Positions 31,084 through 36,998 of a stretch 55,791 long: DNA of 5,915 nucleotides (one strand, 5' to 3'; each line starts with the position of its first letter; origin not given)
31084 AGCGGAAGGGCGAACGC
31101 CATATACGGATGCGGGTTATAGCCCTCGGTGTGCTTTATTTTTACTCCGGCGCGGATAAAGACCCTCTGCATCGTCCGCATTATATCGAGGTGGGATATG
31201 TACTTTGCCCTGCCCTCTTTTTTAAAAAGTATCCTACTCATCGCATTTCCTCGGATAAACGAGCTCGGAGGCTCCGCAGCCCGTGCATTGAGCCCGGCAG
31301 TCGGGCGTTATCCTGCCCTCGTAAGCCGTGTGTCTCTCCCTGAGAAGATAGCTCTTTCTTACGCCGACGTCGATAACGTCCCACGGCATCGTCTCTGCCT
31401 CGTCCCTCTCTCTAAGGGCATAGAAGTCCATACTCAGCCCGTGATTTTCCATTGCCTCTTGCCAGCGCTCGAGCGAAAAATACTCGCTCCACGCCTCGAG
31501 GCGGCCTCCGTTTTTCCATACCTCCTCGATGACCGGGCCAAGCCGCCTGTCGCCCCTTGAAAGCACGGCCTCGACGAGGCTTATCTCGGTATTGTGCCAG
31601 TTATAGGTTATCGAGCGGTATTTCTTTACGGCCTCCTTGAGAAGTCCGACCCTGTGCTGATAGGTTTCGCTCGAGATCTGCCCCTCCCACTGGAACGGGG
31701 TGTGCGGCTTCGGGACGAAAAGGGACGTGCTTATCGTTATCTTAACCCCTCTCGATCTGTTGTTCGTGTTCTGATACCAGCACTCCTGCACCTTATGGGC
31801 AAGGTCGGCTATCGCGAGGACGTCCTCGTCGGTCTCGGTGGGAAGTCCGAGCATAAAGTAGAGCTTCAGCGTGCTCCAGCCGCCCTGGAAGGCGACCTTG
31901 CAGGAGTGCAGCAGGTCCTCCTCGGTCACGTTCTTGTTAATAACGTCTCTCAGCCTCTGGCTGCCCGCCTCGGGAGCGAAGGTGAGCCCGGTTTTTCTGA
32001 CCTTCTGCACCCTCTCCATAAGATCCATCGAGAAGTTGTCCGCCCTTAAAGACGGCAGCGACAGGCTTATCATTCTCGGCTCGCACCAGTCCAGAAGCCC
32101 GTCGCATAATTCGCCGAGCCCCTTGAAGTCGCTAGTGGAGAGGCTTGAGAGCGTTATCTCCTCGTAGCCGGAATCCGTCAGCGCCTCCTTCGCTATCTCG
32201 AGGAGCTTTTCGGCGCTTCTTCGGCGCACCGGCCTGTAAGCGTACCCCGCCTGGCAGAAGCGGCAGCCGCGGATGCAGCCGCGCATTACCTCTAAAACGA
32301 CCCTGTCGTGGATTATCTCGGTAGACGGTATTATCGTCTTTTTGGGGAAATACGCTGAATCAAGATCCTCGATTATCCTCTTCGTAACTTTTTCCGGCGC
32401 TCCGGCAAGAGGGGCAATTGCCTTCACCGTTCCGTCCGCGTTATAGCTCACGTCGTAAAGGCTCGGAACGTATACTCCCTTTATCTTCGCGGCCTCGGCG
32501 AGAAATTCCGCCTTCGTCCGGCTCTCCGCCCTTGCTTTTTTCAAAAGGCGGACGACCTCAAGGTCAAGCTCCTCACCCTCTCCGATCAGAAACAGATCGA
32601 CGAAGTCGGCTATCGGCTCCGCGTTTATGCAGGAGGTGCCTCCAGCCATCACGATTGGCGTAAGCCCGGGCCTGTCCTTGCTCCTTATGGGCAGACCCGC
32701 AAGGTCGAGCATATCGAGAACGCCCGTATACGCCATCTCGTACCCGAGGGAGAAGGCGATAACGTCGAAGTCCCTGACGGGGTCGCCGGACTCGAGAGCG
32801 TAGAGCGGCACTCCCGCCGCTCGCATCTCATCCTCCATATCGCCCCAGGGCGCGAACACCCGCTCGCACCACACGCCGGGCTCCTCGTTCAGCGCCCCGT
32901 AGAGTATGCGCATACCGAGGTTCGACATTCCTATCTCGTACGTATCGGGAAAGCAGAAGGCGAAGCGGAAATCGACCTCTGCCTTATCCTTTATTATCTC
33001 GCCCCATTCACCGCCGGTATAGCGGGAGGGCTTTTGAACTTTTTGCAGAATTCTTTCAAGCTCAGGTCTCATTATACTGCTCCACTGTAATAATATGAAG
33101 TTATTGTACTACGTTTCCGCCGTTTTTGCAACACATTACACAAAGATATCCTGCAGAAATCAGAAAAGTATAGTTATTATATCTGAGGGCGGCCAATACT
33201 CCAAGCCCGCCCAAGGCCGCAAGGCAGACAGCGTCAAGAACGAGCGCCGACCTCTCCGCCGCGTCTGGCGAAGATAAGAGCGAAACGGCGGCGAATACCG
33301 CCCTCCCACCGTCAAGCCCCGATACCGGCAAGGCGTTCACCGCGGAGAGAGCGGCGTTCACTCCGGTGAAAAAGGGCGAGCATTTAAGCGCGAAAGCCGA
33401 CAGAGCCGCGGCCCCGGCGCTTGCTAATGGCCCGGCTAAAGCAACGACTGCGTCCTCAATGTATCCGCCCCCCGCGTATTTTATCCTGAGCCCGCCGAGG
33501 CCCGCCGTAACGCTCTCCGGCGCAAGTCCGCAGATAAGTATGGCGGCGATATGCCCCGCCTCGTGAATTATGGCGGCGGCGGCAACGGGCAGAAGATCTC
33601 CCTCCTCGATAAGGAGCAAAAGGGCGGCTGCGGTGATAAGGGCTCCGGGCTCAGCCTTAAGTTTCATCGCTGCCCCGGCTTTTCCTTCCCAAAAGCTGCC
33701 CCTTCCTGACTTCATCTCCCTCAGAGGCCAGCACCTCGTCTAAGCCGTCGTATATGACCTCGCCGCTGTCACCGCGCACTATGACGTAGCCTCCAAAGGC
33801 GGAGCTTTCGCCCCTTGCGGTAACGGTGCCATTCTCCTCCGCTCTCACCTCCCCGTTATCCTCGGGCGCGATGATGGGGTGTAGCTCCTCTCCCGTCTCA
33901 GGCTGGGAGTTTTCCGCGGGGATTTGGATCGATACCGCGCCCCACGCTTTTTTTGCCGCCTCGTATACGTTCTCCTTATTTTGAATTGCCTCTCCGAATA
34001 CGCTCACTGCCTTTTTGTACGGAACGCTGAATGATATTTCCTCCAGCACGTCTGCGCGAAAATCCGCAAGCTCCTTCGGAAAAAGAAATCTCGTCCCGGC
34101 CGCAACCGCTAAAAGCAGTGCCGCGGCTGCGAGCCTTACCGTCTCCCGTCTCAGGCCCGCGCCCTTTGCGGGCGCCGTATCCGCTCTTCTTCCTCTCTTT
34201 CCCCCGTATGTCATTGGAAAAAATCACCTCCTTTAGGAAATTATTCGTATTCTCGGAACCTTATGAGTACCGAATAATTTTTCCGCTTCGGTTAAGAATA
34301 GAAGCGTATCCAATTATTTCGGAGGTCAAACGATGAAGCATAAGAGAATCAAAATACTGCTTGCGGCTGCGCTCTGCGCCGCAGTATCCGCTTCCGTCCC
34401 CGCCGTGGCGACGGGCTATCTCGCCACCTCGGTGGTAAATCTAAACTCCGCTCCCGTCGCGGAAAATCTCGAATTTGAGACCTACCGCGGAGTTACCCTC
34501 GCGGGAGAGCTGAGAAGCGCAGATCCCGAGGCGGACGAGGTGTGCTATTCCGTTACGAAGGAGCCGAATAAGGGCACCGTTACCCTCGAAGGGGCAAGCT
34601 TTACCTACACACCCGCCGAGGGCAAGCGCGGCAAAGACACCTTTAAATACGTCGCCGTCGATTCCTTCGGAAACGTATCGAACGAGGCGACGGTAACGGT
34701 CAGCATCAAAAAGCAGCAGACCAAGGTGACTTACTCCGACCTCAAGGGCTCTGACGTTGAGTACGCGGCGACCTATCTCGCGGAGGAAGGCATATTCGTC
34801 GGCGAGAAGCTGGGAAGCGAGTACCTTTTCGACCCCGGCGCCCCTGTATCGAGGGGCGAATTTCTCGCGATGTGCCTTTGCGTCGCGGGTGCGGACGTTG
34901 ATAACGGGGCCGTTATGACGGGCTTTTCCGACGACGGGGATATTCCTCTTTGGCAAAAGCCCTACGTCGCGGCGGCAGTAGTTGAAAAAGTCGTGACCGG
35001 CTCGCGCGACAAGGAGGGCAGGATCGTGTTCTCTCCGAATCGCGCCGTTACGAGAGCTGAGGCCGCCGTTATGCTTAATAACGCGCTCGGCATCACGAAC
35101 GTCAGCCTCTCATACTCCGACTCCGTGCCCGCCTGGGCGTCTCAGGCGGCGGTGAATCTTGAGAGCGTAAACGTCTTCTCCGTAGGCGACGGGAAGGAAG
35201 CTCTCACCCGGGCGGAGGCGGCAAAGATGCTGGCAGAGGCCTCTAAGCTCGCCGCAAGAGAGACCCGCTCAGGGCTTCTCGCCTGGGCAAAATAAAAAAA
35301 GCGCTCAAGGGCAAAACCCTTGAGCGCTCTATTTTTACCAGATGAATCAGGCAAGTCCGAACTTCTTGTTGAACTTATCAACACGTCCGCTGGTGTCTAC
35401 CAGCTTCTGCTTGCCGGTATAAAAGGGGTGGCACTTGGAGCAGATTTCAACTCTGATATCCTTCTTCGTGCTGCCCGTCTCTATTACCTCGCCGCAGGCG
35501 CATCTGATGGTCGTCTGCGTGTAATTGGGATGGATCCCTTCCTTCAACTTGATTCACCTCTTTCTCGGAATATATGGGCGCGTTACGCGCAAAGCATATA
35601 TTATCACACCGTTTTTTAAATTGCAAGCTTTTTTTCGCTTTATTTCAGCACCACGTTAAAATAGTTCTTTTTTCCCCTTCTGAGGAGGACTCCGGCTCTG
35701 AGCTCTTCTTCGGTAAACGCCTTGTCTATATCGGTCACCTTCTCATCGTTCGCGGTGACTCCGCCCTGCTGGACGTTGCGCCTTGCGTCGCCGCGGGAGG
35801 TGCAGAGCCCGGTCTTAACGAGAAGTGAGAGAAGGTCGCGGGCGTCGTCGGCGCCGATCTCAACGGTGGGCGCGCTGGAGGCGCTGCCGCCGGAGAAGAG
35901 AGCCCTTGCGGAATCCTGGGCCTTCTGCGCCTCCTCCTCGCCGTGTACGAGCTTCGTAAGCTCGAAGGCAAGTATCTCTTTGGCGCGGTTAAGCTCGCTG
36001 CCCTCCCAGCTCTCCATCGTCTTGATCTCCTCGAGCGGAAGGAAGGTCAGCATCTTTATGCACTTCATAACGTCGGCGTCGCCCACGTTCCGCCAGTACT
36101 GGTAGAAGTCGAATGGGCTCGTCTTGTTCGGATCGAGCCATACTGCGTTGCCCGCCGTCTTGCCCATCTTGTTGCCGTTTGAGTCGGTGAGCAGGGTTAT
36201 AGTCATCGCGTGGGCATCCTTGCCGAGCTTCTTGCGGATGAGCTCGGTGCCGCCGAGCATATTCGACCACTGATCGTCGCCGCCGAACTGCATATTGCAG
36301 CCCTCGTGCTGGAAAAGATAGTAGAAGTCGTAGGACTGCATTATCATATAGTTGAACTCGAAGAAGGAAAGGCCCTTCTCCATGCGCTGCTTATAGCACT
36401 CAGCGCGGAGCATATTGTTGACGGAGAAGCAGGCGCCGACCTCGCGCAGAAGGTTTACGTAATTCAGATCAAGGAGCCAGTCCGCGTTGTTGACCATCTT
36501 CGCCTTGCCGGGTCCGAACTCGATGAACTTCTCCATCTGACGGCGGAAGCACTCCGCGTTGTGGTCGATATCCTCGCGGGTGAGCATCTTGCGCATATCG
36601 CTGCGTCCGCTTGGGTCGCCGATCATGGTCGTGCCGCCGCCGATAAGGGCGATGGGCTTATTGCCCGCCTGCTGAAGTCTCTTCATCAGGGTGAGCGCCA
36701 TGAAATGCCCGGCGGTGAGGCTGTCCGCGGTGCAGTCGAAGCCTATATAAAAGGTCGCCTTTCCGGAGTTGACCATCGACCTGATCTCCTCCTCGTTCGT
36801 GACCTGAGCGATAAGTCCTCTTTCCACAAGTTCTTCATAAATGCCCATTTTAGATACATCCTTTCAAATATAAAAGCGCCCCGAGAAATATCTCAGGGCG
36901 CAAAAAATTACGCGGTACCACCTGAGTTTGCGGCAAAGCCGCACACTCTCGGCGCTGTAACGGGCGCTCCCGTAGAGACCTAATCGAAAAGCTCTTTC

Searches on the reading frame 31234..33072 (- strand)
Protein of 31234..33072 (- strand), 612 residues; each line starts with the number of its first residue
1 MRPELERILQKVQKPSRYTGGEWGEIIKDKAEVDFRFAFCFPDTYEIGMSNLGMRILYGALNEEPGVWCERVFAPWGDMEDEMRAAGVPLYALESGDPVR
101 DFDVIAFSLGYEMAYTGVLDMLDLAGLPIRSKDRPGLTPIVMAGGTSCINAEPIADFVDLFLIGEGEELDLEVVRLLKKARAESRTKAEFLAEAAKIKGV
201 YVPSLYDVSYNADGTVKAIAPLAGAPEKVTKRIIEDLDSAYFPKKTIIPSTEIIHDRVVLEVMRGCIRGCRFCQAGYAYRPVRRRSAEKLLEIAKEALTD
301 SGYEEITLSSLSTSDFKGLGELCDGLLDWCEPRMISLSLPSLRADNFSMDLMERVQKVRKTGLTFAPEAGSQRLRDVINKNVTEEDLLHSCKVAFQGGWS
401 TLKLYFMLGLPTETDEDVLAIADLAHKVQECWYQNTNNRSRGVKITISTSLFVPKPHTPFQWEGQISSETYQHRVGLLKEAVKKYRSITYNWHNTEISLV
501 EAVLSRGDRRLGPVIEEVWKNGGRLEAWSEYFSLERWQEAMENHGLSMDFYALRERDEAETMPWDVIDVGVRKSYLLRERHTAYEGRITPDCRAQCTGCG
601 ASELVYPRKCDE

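Call 54: search_protein_families(library=pfam, proteins=[window:31234-33072:-], max_evalue=0.001)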
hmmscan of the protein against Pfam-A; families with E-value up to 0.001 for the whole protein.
window:31234-33072:- (612 aa): 2 families
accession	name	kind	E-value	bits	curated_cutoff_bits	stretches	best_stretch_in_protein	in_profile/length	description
PF19864.5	Radical_SAM_N2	-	1.4e-59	200.3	29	1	53-203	1-151/151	Radical SAM proteins, N-terminal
PF04055.27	Radical_SAM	-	1.1e-20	74.9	29.5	1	261-425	2-166/166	Radical SAM superfamily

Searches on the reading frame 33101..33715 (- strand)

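Call 54: search_protein_families(library=pfam, proteins=[window:33101-33715:-], max_evalue=0.001)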
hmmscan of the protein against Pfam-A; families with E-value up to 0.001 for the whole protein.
window:33101-33715:- (204 aa): 1 family
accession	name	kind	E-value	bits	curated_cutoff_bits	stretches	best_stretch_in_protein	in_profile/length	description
PF02163.28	Peptidase_M50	-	8.5e-08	32.2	27.2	1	91-150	141-201/221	Peptidase family M50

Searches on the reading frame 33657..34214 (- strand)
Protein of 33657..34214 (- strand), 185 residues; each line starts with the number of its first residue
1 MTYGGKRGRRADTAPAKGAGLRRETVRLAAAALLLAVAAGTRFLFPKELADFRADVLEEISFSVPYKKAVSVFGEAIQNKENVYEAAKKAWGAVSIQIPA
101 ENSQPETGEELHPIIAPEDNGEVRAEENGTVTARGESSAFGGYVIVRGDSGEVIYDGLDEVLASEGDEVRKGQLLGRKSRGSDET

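Call 54: search_protein_families(library=pfam, proteins=[window:33657-34214:-], max_evalue=0.001)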
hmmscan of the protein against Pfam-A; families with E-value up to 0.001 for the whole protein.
window:33657-34214:- (185 aa): 1 family
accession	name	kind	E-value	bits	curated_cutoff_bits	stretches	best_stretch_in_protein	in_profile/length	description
PF01551.29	Peptidase_M23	-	1.5e-08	35.2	28.7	1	116-177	9-71/96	Peptidase family M23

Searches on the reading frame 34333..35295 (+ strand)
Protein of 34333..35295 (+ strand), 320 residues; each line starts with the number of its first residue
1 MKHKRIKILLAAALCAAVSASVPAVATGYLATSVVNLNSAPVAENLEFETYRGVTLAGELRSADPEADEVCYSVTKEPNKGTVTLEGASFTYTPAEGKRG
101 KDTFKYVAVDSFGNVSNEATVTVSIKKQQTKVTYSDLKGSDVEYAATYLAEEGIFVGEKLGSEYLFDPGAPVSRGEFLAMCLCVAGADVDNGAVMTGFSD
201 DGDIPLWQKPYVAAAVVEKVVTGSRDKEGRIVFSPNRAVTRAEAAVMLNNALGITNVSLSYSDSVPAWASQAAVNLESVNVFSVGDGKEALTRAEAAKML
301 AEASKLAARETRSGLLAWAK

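Call 54: search_protein_families(library=pfam, proteins=[window:34333-35295:+], max_evalue=0.001)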
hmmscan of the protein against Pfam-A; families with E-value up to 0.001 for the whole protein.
window:34333-35295:+ (320 aa): 4 families
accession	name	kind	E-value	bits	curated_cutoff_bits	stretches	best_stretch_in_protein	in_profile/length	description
PF00395.25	SLH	-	8.4e-12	45.3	20.8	1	198-245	2-44/44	S-layer homology domain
PF17963.7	Big_9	-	1.4e-11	45.6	23.6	1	38-123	1-88/89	Bacterial Ig domain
PF17892.7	Cadherin_5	-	1.2e-05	25.5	26.5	1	62-124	33-96/98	Cadherin-like domain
PF17803.7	Cadherin_4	-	1.6e-05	25.8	25.1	1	34-92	7-71/71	Bacterial cadherin-like domain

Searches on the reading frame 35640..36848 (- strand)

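Call 16: search_protein_families(library=pfam, proteins=[window:35640-36848:-])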
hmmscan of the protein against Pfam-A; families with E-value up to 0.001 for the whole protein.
window:35640-36848:- (402 aa): 3 families
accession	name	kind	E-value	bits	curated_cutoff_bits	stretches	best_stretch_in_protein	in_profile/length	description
PF00579.31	tRNA-synt_1b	-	1.2e-77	261.5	21.1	1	29-319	4-292/292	tRNA synthetases class I (W and Y)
PF22421.1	SYY_C-terminal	-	7.5e-16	58.2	27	1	324-398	7-82/83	Tyrosine--tRNA ligase SYY-like C-terminal domain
PF01479.30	S4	-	0.00048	20.2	22.8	0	341-374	5-38/48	S4 domain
